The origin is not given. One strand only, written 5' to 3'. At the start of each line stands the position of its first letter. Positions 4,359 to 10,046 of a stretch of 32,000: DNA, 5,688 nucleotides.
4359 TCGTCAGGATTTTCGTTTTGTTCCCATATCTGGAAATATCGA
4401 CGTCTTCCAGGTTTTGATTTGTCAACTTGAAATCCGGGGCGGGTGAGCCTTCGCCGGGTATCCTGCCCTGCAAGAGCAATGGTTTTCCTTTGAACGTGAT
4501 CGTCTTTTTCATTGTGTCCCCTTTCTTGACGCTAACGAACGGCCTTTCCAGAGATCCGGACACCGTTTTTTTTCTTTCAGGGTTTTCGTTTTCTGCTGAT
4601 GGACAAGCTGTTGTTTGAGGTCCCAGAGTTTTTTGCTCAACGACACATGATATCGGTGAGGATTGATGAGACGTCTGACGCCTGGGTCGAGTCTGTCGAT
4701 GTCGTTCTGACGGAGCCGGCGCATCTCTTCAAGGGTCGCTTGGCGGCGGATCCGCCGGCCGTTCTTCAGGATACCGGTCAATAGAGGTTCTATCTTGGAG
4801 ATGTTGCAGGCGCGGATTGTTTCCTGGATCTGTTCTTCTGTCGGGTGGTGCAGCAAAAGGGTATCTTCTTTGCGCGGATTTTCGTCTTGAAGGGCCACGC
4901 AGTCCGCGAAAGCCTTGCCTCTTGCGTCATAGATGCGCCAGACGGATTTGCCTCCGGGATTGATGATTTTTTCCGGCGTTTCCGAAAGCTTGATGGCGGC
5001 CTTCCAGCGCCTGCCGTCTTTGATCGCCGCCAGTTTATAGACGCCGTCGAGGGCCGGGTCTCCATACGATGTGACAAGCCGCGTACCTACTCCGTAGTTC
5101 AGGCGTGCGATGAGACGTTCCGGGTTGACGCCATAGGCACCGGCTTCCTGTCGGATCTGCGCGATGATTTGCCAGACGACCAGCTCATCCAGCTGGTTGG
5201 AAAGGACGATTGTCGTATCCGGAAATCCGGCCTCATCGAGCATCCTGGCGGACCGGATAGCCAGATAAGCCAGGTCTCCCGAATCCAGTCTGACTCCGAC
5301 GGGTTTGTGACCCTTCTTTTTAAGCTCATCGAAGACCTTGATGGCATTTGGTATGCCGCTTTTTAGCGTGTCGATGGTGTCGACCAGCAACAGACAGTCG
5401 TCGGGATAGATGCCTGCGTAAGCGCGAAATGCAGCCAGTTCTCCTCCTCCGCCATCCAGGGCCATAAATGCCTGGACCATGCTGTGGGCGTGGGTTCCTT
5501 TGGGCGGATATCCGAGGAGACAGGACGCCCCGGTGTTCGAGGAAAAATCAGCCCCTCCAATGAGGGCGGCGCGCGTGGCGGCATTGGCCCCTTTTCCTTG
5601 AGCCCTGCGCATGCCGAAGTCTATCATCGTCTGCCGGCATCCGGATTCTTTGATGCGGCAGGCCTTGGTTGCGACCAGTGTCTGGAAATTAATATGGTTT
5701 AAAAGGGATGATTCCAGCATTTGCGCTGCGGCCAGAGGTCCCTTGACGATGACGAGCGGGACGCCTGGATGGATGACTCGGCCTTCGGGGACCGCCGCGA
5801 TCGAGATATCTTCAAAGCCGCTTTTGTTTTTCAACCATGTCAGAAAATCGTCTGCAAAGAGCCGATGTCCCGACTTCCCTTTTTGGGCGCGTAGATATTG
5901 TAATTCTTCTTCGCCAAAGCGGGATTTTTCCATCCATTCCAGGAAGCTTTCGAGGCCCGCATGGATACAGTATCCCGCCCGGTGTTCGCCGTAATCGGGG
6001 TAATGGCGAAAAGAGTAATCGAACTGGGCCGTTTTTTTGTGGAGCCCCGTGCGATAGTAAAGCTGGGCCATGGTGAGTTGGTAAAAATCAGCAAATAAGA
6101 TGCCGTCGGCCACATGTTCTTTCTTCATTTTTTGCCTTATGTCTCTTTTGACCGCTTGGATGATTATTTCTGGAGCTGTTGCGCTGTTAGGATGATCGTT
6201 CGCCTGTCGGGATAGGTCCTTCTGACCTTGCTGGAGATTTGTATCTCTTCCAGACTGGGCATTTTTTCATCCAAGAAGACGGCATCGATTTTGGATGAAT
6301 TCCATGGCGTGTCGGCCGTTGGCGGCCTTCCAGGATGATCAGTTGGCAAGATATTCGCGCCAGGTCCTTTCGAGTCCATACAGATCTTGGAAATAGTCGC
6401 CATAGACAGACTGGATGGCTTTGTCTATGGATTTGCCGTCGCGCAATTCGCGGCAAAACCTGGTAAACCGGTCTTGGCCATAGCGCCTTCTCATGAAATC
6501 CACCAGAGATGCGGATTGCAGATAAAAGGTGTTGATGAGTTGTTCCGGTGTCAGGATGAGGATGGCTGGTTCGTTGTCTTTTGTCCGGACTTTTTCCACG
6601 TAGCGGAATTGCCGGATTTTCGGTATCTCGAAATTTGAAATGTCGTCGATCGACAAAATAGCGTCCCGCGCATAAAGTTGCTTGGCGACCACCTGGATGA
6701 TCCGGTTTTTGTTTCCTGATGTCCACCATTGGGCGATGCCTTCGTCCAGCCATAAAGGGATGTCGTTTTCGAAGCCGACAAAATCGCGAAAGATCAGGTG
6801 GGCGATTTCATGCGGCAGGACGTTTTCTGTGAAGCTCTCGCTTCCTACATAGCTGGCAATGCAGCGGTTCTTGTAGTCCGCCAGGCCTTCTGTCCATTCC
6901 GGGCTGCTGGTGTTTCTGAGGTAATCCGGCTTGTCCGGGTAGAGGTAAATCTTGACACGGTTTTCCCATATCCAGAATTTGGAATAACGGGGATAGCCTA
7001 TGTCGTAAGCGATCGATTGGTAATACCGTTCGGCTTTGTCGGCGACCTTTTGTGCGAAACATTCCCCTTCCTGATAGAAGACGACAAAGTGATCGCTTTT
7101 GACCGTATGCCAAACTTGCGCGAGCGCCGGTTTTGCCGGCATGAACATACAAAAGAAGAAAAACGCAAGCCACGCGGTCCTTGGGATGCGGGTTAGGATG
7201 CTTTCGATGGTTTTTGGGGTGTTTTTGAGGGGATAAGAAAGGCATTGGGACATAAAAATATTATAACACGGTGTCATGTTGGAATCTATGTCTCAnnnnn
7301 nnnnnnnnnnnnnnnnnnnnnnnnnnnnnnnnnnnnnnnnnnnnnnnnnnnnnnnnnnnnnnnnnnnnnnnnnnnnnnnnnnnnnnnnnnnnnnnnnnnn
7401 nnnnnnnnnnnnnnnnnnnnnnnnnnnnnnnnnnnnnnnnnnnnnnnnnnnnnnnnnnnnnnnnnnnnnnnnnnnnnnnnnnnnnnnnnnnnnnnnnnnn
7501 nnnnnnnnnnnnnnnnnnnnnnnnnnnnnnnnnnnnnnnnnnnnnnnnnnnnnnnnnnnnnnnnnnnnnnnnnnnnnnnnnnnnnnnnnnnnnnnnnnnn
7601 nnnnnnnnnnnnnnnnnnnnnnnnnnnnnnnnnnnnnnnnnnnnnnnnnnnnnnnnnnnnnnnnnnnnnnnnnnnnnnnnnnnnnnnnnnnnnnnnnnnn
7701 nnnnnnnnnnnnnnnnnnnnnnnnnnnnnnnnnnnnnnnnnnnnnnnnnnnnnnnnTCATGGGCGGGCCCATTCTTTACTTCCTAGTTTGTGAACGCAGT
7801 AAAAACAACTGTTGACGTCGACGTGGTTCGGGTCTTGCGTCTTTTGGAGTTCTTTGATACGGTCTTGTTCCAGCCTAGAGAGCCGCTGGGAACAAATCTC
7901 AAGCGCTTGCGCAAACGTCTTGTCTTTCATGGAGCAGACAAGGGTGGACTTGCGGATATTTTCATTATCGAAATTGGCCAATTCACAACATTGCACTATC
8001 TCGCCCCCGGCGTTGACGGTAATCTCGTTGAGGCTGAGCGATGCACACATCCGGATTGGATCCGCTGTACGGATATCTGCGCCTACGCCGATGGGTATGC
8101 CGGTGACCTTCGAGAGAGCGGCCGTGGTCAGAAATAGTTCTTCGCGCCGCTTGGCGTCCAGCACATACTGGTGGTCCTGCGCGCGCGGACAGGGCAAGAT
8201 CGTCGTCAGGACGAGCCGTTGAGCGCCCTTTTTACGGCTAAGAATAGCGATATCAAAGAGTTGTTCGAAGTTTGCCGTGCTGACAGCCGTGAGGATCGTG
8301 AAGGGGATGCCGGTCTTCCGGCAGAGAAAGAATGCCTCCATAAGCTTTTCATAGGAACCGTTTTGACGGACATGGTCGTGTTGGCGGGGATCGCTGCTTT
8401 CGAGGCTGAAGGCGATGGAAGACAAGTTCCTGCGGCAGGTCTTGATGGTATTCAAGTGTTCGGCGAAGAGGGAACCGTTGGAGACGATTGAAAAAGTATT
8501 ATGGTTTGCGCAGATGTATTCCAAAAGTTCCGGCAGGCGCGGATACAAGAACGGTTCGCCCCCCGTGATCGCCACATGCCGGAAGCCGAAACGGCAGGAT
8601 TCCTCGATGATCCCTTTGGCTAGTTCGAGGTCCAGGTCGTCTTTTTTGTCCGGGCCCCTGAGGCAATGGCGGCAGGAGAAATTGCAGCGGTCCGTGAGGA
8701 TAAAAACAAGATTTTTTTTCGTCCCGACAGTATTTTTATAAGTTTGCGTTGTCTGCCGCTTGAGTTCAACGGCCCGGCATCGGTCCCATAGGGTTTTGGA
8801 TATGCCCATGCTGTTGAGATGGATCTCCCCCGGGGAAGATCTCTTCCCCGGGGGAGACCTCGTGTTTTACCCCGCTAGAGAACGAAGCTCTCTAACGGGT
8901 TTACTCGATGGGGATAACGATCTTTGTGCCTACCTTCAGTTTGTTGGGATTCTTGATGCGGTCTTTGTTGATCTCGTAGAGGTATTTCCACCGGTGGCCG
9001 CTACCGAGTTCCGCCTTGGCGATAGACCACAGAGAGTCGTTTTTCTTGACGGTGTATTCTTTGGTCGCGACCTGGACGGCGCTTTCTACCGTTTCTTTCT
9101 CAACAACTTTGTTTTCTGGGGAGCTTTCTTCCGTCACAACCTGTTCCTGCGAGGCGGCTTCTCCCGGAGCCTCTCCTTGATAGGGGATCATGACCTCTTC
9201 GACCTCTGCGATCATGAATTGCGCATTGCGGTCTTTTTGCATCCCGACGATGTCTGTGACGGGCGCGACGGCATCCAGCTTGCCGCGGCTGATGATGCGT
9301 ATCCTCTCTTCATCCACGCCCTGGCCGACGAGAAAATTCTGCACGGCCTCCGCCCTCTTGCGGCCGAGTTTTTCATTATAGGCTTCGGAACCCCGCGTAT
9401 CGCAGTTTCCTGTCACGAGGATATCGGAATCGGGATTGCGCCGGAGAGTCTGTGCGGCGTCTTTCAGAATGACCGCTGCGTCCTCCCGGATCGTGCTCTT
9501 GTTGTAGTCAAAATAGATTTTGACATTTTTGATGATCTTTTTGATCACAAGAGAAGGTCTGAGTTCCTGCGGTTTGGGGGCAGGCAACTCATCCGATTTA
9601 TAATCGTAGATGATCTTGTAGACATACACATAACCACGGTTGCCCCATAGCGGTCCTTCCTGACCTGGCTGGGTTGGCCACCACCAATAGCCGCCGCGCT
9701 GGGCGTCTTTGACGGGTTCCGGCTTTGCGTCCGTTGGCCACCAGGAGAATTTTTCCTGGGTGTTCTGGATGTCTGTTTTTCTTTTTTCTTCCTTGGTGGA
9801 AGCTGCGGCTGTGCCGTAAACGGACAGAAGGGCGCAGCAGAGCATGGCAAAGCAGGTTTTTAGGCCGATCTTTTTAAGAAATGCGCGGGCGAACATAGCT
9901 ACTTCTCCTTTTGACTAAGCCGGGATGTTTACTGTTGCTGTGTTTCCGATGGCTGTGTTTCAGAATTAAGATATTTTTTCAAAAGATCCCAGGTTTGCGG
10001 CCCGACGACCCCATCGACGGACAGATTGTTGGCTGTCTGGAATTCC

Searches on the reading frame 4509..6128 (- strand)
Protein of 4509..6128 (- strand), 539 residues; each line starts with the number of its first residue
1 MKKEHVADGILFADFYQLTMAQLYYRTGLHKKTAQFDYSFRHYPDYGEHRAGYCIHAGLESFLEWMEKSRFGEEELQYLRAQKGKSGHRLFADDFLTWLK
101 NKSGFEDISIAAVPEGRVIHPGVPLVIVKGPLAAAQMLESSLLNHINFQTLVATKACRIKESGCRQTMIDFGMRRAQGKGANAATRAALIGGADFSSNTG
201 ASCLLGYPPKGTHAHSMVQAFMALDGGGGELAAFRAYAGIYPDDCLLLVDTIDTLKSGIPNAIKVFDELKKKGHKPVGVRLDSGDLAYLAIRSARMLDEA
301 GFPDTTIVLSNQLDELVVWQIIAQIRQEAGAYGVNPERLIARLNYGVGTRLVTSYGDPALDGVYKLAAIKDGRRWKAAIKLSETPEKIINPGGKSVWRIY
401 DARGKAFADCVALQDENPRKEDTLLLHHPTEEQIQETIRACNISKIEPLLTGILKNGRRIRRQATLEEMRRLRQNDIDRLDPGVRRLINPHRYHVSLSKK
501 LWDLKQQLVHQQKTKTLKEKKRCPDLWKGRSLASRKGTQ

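Call 53: search_protein_families(library=pfam, proteins=[window:4509-6128:-], max_evalue=0.00001)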
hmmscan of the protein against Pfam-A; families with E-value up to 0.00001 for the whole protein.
window:4509-6128:- (539 aa): 2 families
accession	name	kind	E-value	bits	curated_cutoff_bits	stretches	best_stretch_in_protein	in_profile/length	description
PF17956.6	NAPRTase_C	-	7.6e-30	104.1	23.3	1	394-505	2-111/111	Nicotinate phosphoribosyltransferase C-terminal domain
PF17767.7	NAPRTase_N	-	3.7e-24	85.9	32.6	1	11-147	1-125/125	Nicotinate phosphoribosyltransferase (NAPRTase) N-terminal domain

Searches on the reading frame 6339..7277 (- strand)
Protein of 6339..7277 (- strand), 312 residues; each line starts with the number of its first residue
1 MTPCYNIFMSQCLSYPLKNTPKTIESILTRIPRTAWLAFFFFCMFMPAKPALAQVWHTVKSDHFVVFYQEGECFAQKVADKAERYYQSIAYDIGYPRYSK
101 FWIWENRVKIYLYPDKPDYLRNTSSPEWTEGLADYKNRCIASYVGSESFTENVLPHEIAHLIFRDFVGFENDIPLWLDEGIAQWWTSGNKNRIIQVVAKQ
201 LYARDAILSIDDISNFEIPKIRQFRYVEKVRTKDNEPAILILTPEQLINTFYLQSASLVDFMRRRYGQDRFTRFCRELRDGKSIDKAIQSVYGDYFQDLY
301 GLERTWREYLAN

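Call 53: search_protein_families(library=pfam, proteins=[window:6339-7277:-], max_evalue=0.00001)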
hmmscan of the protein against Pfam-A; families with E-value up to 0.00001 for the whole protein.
window:6339-7277:- (312 aa): 1 family
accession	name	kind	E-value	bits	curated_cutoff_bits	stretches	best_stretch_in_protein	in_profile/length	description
PF13485.12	Peptidase_MA_2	-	2.4e-17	63.8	32.4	2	251-311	143-200/201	Peptidase MA superfamily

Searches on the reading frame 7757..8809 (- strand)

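Call 53: search_protein_families(library=pfam, proteins=[window:7757-8809:-], max_evalue=0.00001)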
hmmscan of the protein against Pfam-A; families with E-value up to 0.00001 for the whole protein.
window:7757-8809:- (350 aa): 1 family
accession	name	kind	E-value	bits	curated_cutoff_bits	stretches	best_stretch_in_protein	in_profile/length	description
PF04055.27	Radical_SAM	-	1.3e-23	84.5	29.5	1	37-184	2-159/166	Radical SAM superfamily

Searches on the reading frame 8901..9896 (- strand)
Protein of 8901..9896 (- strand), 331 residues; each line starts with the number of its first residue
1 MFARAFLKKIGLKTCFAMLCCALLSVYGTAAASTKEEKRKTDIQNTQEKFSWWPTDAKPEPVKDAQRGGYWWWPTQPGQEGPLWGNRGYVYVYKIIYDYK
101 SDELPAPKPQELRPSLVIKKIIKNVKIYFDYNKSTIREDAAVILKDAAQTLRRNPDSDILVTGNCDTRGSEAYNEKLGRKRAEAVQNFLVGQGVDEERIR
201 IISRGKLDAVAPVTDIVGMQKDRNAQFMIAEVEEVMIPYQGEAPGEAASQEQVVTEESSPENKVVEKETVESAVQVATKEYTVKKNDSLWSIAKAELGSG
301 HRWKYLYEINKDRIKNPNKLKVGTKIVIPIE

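Call 53: search_protein_families(library=pfam, proteins=[window:8901-9896:-], max_evalue=0.00001)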
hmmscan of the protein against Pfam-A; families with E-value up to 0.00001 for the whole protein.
window:8901-9896:- (331 aa): 2 families
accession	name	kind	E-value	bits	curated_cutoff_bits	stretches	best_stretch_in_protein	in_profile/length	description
PF00691.25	OmpA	-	1.7e-18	67.2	27.2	1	128-216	1-91/98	OmpA family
PF01476.26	LysM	-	1.4e-09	38.2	20.9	1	281-329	1-43/43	LysM domain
